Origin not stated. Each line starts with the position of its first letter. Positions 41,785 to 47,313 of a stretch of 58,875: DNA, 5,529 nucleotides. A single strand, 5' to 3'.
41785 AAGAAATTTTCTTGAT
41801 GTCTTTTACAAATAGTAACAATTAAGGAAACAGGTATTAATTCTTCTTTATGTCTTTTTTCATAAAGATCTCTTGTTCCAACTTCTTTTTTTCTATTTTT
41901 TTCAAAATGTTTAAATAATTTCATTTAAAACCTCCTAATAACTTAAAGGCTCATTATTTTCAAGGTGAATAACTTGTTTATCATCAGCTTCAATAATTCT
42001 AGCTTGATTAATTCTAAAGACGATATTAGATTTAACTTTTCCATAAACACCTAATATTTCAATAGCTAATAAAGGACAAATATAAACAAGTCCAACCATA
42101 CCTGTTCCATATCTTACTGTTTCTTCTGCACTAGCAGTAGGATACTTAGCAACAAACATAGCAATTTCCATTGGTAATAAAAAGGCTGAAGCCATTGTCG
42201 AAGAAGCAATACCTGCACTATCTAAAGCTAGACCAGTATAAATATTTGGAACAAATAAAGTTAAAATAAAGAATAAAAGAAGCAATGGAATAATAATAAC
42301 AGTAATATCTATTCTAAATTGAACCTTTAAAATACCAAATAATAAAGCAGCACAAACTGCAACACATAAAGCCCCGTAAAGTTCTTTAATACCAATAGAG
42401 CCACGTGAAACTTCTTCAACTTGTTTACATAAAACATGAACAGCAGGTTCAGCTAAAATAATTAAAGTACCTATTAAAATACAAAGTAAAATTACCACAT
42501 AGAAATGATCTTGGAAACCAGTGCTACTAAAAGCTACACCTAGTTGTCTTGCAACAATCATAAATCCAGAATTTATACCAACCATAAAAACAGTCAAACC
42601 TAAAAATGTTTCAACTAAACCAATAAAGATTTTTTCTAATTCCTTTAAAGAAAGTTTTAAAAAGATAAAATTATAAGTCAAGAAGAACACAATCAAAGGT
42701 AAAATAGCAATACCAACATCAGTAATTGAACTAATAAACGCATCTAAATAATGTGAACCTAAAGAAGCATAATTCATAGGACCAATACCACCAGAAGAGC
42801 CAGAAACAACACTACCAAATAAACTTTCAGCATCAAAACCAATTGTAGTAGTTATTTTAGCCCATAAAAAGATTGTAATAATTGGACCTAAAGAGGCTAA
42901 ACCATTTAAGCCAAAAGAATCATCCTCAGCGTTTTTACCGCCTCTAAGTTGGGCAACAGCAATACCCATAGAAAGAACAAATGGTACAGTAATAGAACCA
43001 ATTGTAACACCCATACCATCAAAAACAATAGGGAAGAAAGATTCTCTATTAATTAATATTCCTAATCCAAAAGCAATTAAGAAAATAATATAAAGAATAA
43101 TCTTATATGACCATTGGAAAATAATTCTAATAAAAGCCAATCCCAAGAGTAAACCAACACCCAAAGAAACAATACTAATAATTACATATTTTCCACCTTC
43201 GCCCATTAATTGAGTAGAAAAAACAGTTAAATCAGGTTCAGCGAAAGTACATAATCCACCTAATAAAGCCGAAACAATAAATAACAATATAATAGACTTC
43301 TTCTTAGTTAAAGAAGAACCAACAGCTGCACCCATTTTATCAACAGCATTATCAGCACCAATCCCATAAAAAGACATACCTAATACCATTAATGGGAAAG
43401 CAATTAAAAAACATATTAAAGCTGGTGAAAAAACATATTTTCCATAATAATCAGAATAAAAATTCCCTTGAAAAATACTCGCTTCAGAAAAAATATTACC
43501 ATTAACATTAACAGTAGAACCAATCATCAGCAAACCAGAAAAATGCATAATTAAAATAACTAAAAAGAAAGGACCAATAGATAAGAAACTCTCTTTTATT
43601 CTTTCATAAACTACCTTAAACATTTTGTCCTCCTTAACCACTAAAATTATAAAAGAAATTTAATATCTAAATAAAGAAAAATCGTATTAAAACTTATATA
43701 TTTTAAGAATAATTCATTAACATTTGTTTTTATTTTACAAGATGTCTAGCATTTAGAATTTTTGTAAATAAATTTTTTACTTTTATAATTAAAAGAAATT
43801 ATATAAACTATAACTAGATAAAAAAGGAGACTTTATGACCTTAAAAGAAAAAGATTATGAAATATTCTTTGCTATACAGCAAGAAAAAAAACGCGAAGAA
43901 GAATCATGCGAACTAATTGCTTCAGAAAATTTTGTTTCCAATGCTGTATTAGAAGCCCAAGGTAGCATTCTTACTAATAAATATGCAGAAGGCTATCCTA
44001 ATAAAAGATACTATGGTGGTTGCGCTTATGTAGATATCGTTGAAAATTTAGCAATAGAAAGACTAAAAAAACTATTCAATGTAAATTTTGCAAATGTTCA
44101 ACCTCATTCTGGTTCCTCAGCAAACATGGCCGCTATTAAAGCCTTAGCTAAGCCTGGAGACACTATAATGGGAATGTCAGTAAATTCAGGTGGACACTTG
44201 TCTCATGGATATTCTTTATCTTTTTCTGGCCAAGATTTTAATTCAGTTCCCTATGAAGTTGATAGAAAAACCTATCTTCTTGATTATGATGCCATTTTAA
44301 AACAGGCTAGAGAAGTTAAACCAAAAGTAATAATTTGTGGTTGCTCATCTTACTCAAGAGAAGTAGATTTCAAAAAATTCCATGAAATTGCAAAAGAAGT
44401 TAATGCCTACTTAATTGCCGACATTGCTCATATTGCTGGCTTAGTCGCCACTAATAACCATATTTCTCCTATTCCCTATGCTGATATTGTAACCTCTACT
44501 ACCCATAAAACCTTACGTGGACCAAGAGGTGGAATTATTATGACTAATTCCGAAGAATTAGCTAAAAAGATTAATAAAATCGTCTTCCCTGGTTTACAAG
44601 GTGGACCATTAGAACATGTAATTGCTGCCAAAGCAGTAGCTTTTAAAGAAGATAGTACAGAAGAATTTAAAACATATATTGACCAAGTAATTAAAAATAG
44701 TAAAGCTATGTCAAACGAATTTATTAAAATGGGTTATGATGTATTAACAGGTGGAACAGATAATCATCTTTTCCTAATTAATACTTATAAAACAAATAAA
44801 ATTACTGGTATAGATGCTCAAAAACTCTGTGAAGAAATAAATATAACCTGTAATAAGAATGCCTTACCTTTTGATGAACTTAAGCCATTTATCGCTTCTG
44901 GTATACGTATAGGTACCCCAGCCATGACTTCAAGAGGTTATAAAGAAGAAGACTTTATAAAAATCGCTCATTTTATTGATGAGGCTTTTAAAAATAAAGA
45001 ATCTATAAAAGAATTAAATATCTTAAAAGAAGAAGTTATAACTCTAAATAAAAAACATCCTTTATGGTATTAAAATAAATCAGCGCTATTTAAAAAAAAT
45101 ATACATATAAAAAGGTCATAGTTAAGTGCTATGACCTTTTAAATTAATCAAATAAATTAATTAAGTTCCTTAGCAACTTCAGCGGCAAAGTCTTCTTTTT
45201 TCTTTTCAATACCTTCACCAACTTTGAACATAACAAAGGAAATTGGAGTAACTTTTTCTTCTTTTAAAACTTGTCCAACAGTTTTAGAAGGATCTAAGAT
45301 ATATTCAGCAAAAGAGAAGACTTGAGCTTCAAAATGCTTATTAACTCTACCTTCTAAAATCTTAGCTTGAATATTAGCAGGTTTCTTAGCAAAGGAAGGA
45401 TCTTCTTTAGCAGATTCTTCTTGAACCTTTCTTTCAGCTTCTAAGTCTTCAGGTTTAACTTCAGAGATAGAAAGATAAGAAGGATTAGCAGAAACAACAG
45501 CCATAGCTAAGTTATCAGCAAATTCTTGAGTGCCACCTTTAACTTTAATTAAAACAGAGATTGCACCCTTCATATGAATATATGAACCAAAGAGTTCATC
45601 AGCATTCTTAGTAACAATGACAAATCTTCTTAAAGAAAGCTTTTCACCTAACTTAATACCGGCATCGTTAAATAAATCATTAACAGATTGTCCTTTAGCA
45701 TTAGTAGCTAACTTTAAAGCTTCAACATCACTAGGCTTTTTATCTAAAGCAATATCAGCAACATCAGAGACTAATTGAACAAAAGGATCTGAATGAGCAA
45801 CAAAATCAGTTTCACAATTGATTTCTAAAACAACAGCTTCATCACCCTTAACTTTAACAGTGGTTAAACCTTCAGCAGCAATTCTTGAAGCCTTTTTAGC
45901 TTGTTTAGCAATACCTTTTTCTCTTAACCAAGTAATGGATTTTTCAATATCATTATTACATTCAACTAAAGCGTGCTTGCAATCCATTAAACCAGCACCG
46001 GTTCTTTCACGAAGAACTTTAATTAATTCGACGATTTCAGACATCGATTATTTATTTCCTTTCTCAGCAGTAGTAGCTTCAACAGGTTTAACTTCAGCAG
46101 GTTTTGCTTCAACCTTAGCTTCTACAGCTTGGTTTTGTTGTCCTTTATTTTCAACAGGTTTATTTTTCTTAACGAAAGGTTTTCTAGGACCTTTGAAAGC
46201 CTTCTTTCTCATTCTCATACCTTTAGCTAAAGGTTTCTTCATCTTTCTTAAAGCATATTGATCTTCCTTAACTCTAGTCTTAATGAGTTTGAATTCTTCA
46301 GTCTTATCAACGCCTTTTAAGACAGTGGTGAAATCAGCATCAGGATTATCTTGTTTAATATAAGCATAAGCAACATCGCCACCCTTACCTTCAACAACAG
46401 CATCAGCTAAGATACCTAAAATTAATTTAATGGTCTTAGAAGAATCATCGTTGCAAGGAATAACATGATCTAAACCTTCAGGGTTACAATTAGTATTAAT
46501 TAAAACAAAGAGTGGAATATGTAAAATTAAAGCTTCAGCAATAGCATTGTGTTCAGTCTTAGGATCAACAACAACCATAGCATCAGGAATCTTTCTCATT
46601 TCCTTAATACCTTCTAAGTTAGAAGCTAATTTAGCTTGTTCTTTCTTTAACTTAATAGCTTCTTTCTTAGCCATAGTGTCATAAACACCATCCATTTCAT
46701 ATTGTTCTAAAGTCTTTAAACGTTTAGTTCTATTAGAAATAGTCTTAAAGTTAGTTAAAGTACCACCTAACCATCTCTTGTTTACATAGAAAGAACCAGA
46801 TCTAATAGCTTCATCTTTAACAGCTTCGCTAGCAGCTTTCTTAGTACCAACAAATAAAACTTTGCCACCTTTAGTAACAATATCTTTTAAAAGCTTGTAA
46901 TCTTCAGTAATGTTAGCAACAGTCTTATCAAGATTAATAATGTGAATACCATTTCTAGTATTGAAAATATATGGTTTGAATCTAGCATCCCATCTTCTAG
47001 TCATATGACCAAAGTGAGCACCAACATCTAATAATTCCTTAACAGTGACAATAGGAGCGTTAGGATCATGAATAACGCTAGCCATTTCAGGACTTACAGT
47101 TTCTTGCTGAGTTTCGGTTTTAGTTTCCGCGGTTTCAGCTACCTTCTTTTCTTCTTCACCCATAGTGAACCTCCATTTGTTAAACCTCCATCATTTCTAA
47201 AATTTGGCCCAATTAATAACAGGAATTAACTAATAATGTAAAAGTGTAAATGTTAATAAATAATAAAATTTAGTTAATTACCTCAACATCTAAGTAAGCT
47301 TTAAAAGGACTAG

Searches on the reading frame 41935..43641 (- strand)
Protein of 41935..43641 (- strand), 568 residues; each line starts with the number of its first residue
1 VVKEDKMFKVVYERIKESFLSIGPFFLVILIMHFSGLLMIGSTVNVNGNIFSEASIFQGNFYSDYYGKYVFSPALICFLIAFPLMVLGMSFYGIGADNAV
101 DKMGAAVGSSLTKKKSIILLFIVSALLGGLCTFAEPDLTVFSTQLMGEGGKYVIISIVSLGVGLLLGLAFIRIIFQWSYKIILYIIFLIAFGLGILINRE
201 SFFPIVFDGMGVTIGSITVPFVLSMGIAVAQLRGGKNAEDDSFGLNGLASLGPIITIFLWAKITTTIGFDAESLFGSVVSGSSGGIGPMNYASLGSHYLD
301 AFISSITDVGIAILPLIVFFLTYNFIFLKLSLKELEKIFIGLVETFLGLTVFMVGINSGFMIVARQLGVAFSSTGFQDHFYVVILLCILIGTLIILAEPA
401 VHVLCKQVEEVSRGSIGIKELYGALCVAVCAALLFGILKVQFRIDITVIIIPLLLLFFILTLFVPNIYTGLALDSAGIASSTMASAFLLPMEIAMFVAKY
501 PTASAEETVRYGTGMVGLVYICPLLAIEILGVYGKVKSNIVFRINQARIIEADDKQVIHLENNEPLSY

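Call 58: search_protein_families(library=pfam, proteins=[window:41935-43641:-], max_evalue=0.00001)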
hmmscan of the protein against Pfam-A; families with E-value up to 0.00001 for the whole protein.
window:41935-43641:- (568 aa): 1 family
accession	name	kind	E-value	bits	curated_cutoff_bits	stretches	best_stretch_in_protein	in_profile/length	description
PF07556.16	DUF1538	-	9.4e-85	283.6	22.6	2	317-532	2-210/211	Protein of unknown function (DUF1538)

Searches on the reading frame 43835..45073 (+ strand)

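Call 58: search_protein_families(library=pfam, proteins=[window:43835-45073:+], max_evalue=0.00001)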
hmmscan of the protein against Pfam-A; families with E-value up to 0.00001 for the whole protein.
window:43835-45073:+ (412 aa): 3 families
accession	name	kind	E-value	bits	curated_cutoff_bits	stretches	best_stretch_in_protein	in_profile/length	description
PF00464.25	SHMT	-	5.2e-160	532.9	27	1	3-381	1-399/399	Serine hydroxymethyltransferase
PF00155.27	Aminotran_1_2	-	3.9e-11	43.2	19.7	1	73-365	47-350/361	Aminotransferase class I and II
PF01041.23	DegT_DnrJ_EryC1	-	9.4e-09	35.4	19.8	1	92-255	47-204/360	DegT/DnrJ/EryC1/StrS aminotransferase family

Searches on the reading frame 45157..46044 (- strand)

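Call 58: search_protein_families(library=pfam, proteins=[window:45157-46044:-], max_evalue=0.00001)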
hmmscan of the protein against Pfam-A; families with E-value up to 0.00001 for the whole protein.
window:45157-46044:- (295 aa): 2 families
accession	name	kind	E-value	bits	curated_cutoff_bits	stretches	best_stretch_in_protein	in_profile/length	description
PF00889.24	EF_TS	-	3.1e-57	193.9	27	1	70-277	1-204/204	Elongation factor TS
PF25025.1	EF-Ts_N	-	1.9e-07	31.3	33.2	1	7-43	16-53/60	Elongation factor Ts, mitochondrial, N-terminal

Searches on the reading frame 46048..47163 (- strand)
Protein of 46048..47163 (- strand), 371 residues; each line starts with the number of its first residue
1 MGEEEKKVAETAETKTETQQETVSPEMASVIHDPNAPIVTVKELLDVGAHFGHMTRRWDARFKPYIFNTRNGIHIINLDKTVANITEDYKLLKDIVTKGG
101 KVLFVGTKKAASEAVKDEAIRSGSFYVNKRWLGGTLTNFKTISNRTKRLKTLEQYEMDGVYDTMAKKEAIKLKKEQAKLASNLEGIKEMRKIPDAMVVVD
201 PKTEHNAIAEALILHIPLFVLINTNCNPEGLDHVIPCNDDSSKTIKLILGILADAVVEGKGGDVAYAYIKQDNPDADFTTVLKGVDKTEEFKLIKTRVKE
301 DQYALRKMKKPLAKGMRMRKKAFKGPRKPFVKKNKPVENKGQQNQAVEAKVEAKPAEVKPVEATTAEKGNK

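Call 58: search_protein_families(library=pfam, proteins=[window:46048-47163:-], max_evalue=0.00001)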
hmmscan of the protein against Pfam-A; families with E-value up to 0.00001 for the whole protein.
window:46048-47163:- (371 aa): 1 family
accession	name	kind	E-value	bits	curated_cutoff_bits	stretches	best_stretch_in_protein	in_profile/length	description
PF00318.25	Ribosomal_S2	-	2.2e-85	285.8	26.1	1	44-259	1-216/216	Ribosomal protein S2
